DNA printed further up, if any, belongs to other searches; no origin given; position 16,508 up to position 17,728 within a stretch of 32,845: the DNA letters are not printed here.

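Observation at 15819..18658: ARH - truncated pyruvate-kinase-like - nucleoside hydrolase operon: a possible ADP-ribose or riboside processing trio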

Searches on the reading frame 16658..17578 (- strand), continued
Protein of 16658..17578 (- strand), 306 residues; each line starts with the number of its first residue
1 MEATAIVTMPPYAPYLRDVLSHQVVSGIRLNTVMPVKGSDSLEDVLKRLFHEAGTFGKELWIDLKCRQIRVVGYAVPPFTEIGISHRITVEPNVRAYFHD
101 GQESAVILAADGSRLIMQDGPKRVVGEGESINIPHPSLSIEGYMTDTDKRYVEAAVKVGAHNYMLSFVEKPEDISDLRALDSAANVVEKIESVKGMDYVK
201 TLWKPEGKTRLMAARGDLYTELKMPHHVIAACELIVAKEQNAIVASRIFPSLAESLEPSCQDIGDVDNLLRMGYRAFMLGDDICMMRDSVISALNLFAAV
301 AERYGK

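Call 19: find_related_loci(query=A1, collection=genome_contigs, flank=10000)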
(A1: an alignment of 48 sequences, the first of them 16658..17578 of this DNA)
Query A1 (306 aa) in genome_contigs; peptide patterns used: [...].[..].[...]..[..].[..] (x = any residue, [..] = any of these).
396 stretches matched a pattern; 363 encode a relative of the query (tblastn E <= 1e-3); the best 80 are kept; 80 distinct loci.
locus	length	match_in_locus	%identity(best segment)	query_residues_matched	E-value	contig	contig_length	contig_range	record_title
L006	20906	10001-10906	67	1-306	7e-139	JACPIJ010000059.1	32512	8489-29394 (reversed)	MAG: Candidatus Woesearchaeota archaeon isolate NC_groundwater_437_Ag_B-0.1um_48_22 GD18-4_B1_scaffold_1213706, whole ge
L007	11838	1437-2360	66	1-304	1e-133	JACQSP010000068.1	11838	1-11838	MAG: Candidatus Woesearchaeota archaeon isolate NC_groundwater_1388_Ag_S-0.2um_34_95 S_p2_S4_coassembly_k141_1688591, wh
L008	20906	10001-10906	63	1-306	3e-131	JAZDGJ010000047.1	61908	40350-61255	MAG: Candidatus Woesearchaeota archaeon isolate MEGAHIT-group-0.258 k141_14437415, whole genome shotgun sequence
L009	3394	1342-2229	65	5-304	3e-134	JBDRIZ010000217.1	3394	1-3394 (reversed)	MAG: Candidatus Woesearchaeota archaeon isolate MEGAHIT-group-1.614 k141_2563515, whole genome shotgun sequence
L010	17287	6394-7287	62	3-304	8e-130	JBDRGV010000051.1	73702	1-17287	MAG: archaeon isolate MEGAHIT-group-1.460 k141_2236746, whole genome shotgun sequence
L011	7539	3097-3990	64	1-304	3e-128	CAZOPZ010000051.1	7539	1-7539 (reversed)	MAG TPA_asm: uncultured Methanosarcinales archaeon isolate binchicken_co251_164 genome assembly, contig: NODE_13978_leng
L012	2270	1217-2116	63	4-304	6e-136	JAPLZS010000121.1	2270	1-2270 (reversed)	MAG: Candidatus Woesearchaeota archaeon isolate LacPavin_0419_WC90_MAG_41_5 LacPavin_0419_WC90_scaffold_328226, whole ge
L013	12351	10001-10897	63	1-305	8e-126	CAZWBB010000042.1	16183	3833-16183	MAG TPA_asm: uncultured Methanosarcinales archaeon isolate SRP077602_co2_374 genome assembly, contig: NODE_5421_length_1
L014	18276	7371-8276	61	1-306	1e-125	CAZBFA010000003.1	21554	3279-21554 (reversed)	MAG TPA_asm: Candidatus Woesearchaeota archaeon isolate SRP090828_co2_58 genome assembly, contig: NODE_814_length_21554_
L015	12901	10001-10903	62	1-304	5e-125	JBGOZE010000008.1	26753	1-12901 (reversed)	MAG: Candidatus Nanoarchaeia archaeon isolate OBJ_0618_130150_25 k141_331080_length_26753_cov_10.0000, whole genome shot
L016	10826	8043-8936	62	4-306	2e-124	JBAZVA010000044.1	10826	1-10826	MAG: Candidatus Woesearchaeota archaeon isolate SO_2017_GW1_241 NODE_22690_length_10826_cov_1.147864_OW334_2017, whole g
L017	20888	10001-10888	61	5-304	9e-124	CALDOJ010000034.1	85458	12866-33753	MAG TPA_asm: Candidatus Woesearchaeota archaeon isolate ERR2206790_bin.73_CONCOCT_v1.1_MAG genome assembly, contig: ERZ8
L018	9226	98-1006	63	1-306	2e-123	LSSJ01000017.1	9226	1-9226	MAG: Euryarchaeota archaeon SM23-78 WORSMTZ_20972, whole genome shotgun sequence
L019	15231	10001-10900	61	4-300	2e-122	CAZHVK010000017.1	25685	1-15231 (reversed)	MAG TPA_asm: uncultured Methanosarcinales archaeon isolate binchicken_co330_8 genome assembly, contig: NODE_1921_length_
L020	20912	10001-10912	60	2-303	2e-122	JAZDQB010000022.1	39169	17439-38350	MAG: Candidatus Woesearchaeota archaeon isolate MEGAHIT-group-0.97 k141_19724017, whole genome shotgun sequence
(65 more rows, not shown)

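Call 39: predict_structure(alignment_id=A3)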
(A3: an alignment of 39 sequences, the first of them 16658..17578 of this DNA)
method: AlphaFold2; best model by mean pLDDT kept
length: 306 residues; sequences in the alignment: 39
mean_pLDDT: 94.4   pTM: 0.91
mean pLDDT of the five models: 94.4, 94.1, 93.7, 93.1, 93.0
residues with pLDDT >= 90: 263; 70-90: 42; 50-70: 1; < 50: 0
segments of 3 or more residues with pLDDT < 50: none
pLDDT, mean of each block of 10 residues (from residue 1): 94 96 98 87 97 98 96 86 95 92 92 91 89 94 94 98 98 96 98 97 89 95 93 97 95 95 97 97 94 97 85
secondary structure, 60 per line:
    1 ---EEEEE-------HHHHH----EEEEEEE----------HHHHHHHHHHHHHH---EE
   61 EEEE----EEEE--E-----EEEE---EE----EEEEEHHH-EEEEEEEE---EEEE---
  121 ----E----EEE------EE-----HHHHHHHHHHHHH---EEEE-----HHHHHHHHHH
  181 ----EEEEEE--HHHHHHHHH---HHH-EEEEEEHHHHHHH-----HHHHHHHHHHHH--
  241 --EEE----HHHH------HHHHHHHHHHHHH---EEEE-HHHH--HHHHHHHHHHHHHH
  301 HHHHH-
elements in order: E4-8 H16-20 E25-31 H42-55 E59-64 E69-72 E81-84 E94-98 E103-110 E114-117 E130-132 H146-158 E162-165 H171-180 E185-190 H193-201 E209-214 H215-221 H227-238 E243-245 H250-253 H260-272 E276-279 H281-284 H287-305

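Call 43: fold_search(model_id=the predicted structure, library=pdb)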
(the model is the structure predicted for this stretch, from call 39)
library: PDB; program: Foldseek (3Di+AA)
matches with E <= 10: 1756; with E <= 0.001: 607
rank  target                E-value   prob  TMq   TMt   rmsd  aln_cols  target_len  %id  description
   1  8tbs_B                6.4e-22  1.00  0.75  0.47   5.4       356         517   18  Structure of human erythrocyte pyruvate kinase in complex with an allosteric activator AG-946 (released 2023-12-27)
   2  4yj5_A                8.2e-22  1.00  0.81  0.50   3.7       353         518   16  Crystal structure of PKM2 mutant (released 2016-03-09)
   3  3me3_A                1.1e-21  1.00  0.77  0.47   5.3       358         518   16  Activator-Bound Structure of Human Pyruvate Kinase M2 (released 2010-04-28)
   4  6wp4_A                1.3e-21  1.00  0.78  0.49   4.9       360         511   16  Pyruvate Kinase M2 mutant-S37E (released 2020-09-30)
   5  8eq3_B                1.6e-21  1.00  0.77  0.53   4.2       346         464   18  Escherichia coli pyruvate kinase A301T (released 2023-01-18)
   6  5ws8_A                1.6e-21  1.00  0.80  0.55   3.6       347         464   17  Pyruvate kinase (PYK) from Mycobacterium tuberculosis in complex with Oxalate (released 2017-11-15)
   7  8hms_B                1.6e-21  1.00  0.77  0.48   5.3       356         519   16  Crystal Structure of PKM2 mutant C474S (released 2023-01-11)
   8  4fxf_B                1.6e-21  1.00  0.76  0.48   5.0       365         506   16  Structure of M2 pyruvate kinase in complex with phenylalanine (released 2013-03-27)
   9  4ip7_C                1.6e-21  1.00  0.76  0.49   4.3       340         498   20  Structure of the S12D variant of human liver pyruvate kinase in complex with citrate and FBP. (released 2013-01-30)
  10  9iqq_C                1.7e-21  1.00  0.79  0.49   3.8       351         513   17  Crystal structure of PKM2 in complex with a natural activator (released 2025-11-19)
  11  4fxj_A                1.7e-21  1.00  0.78  0.50   5.1       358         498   16  Structure of M2 pyruvate kinase in complex with phenylalanine (released 2013-03-27)
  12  8tbt_A                2.3e-21  1.00  0.78  0.49   3.9       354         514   18  Structure of human erythrocyte pyruvate kinase in complex with an allosteric activator Compound 2 (released 2023-12-27)
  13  4fxf_C                2.4e-21  1.00  0.79  0.50   4.9       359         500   16  Structure of M2 pyruvate kinase in complex with phenylalanine (released 2013-03-27)
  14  4fxf_D                2.6e-21  1.00  0.77  0.49   5.5       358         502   16  Structure of M2 pyruvate kinase in complex with phenylalanine (released 2013-03-27)
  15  6wp4_D                2.7e-21  1.00  0.79  0.50   3.6       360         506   16  Pyruvate Kinase M2 mutant-S37E (released 2020-09-30)
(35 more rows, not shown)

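Call 44: search_solved_structures(query=A1, max_evalue=0.001, show_alignments=1)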
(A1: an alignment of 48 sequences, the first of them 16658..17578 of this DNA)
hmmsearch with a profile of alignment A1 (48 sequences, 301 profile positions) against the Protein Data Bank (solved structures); distinct sequences matched with E-value up to 0.001: 102 (the best 60 are shown).
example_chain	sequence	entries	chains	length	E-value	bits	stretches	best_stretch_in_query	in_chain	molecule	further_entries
8edr_A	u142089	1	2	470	9.1e-20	73.9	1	86-298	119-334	Pyruvate kinase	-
8eds_A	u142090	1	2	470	1.7e-19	73.1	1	86-298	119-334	Pyruvate kinase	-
8eq0_B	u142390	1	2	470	2.1e-19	72.8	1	86-298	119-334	Pyruvate kinase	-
8edt_A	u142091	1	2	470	2.1e-19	72.7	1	86-298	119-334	Pyruvate kinase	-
4yng_A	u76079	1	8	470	2.1e-19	72.7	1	86-298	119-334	Pyruvate kinase I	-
8eq3_A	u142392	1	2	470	2.4e-19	72.5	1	86-298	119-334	Pyruvate kinase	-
8eq1_A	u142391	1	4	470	3e-19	72.2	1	86-298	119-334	Pyruvate kinase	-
8edq_A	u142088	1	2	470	3.1e-19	72.2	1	86-298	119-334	Pyruvate kinase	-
8eu4_A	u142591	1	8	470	4.7e-19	71.6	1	86-298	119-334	Pyruvate kinase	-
1pky_A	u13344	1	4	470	6.1e-19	71.2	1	86-298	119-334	PYRUVATE KINASE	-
1e0u_A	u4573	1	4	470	1.3e-18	70.2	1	86-298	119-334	Pyruvate kinase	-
1e0t_A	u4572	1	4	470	1.3e-18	70.1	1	86-298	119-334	Pyruvate kinase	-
7oo1_A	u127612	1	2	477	3.6e-18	68.7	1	85-299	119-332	Pyruvate kinase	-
8iw2_A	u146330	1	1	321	3.6e-18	68.7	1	18-298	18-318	Pyruvate kinase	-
2e28_A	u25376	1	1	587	7.1e-18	67.7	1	84-295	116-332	Pyruvate kinase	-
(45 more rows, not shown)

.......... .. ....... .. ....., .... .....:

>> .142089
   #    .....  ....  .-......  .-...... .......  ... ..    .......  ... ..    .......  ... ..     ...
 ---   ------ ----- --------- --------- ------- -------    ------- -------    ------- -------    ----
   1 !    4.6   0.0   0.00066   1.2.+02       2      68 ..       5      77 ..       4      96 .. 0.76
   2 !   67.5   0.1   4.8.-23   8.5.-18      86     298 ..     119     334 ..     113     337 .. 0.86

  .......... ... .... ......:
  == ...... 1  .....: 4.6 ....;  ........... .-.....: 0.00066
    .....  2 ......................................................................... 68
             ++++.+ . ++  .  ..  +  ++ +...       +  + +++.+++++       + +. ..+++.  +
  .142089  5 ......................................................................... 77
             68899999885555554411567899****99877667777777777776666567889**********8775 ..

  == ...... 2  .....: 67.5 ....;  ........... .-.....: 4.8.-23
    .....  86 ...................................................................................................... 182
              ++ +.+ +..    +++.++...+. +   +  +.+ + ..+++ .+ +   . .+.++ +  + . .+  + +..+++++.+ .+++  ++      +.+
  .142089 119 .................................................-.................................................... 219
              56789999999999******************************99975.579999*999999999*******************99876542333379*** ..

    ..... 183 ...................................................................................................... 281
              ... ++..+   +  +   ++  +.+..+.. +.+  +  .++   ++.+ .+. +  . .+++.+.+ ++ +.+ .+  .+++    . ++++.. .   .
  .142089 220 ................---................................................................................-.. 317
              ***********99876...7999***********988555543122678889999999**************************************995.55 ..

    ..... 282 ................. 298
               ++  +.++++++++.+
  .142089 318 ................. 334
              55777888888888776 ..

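Call 46: search_protein_families(library=pfam, proteins=[P0139, P0211, P0134, P0261, P0150, P0250, P0198, P0226, P0148, P0181], max_evalue=0.01)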
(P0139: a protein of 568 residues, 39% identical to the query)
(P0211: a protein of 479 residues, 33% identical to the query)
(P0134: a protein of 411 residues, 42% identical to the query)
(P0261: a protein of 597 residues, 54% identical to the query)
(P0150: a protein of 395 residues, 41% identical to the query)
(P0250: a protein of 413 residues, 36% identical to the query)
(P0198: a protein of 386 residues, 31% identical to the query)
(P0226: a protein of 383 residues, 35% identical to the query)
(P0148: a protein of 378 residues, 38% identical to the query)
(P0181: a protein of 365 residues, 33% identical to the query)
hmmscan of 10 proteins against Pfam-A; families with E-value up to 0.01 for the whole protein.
P0139 (568 aa): 3 families
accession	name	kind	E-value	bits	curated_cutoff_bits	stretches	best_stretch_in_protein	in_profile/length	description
PF00224.27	PK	-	7.9e-15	55.2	30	1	96-285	125-317/328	Pyruvate kinase, barrel domain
PF06508.19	QueC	-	2.5e-11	43.9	22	1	337-560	2-207/210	Queuosine biosynthesis protein QueC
PF15533.11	Ntox33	-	0.0039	18.1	28.4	1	30-66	8-45/65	Bacterial toxin 33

P0211 (479 aa): 1 family
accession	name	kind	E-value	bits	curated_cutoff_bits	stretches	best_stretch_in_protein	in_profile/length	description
PF00224.27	PK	-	7.2e-10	38.9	30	1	138-240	168-271/328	Pyruvate kinase, barrel domain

P0134 (411 aa): 1 family
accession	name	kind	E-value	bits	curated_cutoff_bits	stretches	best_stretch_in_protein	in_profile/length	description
PF00224.27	PK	-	3.1e-07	30.2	30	1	135-314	107-286/328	Pyruvate kinase, barrel domain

P0261 (597 aa): 0 families

P0150 (395 aa): 1 family
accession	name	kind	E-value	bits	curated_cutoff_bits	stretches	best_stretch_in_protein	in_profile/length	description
PF00224.27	PK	-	2.6e-06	27.2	30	1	93-283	123-302/328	Pyruvate kinase, barrel domain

P0250 (413 aa): 1 family
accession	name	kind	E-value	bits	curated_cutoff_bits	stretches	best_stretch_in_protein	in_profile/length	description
PF00224.27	PK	-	5.7e-05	22.8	30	1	167-250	173-257/328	Pyruvate kinase, barrel domain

P0198 (386 aa): 1 family
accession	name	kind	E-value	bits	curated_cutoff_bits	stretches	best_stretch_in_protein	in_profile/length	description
PF00224.27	PK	-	1.9e-07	30.9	30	1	167-265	170-269/328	Pyruvate kinase, barrel domain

P0226 (383 aa): 1 family
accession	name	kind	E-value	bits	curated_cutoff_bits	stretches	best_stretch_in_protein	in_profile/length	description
PF00224.27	PK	-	0.0028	17.2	30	1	171-262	178-269/328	Pyruvate kinase, barrel domain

P0148 (378 aa): 1 family
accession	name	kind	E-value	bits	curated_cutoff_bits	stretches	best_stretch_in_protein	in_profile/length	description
PF00224.27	PK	-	1.6e-05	24.6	30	1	120-192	156-231/328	Pyruvate kinase, barrel domain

P0181 (365 aa): 1 family
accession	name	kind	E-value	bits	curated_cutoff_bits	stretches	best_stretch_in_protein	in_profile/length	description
PF00224.27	PK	-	1.3e-07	31.4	30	1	183-316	162-299/328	Pyruvate kinase, barrel domain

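Call 47: find_related_loci(query=A1, collection=viral_contigs, flank=10000)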
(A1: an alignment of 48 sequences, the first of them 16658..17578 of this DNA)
Query A1 (306 aa) in viral_contigs; peptide patterns used: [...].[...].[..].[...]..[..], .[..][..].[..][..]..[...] (x = any residue, [..] = any of these).
61 stretches matched a pattern; 15 encode a relative of the query (tblastn E <= 1e-3); 15 distinct loci.
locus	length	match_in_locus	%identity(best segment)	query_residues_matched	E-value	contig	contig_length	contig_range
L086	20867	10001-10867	34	10-306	3e-55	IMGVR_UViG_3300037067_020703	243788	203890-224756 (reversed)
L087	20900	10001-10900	36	1-300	6e-45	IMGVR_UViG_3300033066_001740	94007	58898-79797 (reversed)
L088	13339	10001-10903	33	7-306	3e-43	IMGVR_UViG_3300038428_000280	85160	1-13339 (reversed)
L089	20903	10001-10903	32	7-306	2e-42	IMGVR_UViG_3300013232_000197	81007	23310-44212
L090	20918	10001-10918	30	7-304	4e-42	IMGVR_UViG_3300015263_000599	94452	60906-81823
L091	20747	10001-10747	35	60-304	2e-41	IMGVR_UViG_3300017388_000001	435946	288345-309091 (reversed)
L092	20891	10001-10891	33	7-301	1e-40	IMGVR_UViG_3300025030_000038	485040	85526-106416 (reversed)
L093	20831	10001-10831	30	8-283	6e-41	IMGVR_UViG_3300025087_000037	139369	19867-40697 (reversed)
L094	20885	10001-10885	33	7-300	5e-40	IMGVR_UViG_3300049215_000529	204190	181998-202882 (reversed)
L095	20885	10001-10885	33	7-300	5e-40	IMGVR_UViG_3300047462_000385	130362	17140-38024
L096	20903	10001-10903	30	6-300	1e-36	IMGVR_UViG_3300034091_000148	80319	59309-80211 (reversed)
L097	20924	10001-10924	32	6-305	2e-36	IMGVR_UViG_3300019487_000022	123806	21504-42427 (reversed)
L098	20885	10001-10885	34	7-300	6e-42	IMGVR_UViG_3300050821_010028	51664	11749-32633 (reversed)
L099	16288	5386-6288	32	7-306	2e-42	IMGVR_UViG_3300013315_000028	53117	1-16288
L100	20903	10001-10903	30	6-300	1e-36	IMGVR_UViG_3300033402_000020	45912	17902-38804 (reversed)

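Call 53: search_protein_families(library=ncbifam, proteins=[window:16658-17578:-], max_evalue=0.01)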
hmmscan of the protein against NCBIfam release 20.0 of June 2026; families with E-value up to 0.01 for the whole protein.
window:16658-17578:- (306 aa): 7 families
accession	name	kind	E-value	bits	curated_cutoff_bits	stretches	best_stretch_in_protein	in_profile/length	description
NF004491.0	PRK05826.1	subfamily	1.9e-16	59.6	432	1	89-280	118-314/477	pyruvate kinase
TIGR01064.1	pyruv_kin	equivalog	6e-16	58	306.4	1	90-281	116-312/476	pyruvate kinase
NF004886.0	PRK06247.1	subfamily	1.9e-13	49.9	623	1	95-284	123-313/476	pyruvate kinase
NF004978.0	PRK06354.1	subfamily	4.1e-12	45.3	462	1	128-304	161-341/590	pyruvate kinase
NF006664.0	PRK09206.1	equivalog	8.5e-09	34.4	686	1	124-303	151-334/470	pyruvate kinase PykF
NF011314.0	PRK14725.1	equivalog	1.2e-07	30.5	642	1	94-267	377-563/614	pyruvate kinase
NF005234.0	PRK06739.1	equivalog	5.6e-07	28.8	564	1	129-290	149-315/352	pyruvate kinase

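Call 57: search_protein_families(library=padloc, proteins=[window:16658-17578:-], max_evalue=0.01)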
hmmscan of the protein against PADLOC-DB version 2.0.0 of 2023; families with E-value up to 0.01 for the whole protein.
window:16658-17578:- (306 aa): 0 families

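Call 58: search_protein_families(library=phrogs, proteins=[window:16658-17578:-], max_evalue=0.001)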
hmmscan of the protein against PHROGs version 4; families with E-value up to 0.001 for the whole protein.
window:16658-17578:- (306 aa): 1 family
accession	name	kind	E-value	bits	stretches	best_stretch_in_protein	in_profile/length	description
phrog_25828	-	unknown function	4.1e-08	33.1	1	98-281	151-341/500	-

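Call 59: search_dna_similar(query=window:16658-17578:-, collection=phages, mode=protein, max_evalue=0.001, max_rows=30)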
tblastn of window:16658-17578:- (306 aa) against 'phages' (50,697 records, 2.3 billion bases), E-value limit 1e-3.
Records with a match: 7; places in all: 7; records where one place covers at least 80% of the query: 1.
Best place of each record, by identity: <60% 7.
By first word of the organism name: Bacteriophage 6; uncultured 1.
By host as written in the record: - 7.
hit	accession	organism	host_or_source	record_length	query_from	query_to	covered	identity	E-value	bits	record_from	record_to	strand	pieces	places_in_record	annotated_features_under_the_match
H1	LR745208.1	uncultured phage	metagenomic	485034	7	301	96%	32.9%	9e-37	145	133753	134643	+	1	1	record has no annotation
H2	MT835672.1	Bacteriophage sp.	human fecal samples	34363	55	279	74%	24.3%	3e-4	48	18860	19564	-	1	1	record has no annotation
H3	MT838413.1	Bacteriophage sp.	human fecal samples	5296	60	303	80%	21.3%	4e-4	48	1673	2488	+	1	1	record has no annotation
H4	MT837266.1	Bacteriophage sp.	human fecal samples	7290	129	279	49%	29.2%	7e-4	47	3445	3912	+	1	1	record has no annotation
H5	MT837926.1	Bacteriophage sp.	human fecal samples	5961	100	279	59%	23.3%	5e-5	50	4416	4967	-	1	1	record has no annotation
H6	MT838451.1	Bacteriophage sp.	human fecal samples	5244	125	279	51%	25.3%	2e-4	49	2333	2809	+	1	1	record has no annotation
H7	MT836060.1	Bacteriophage sp.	human fecal samples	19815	125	279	51%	24.1%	2e-4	49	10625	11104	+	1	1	record has no annotation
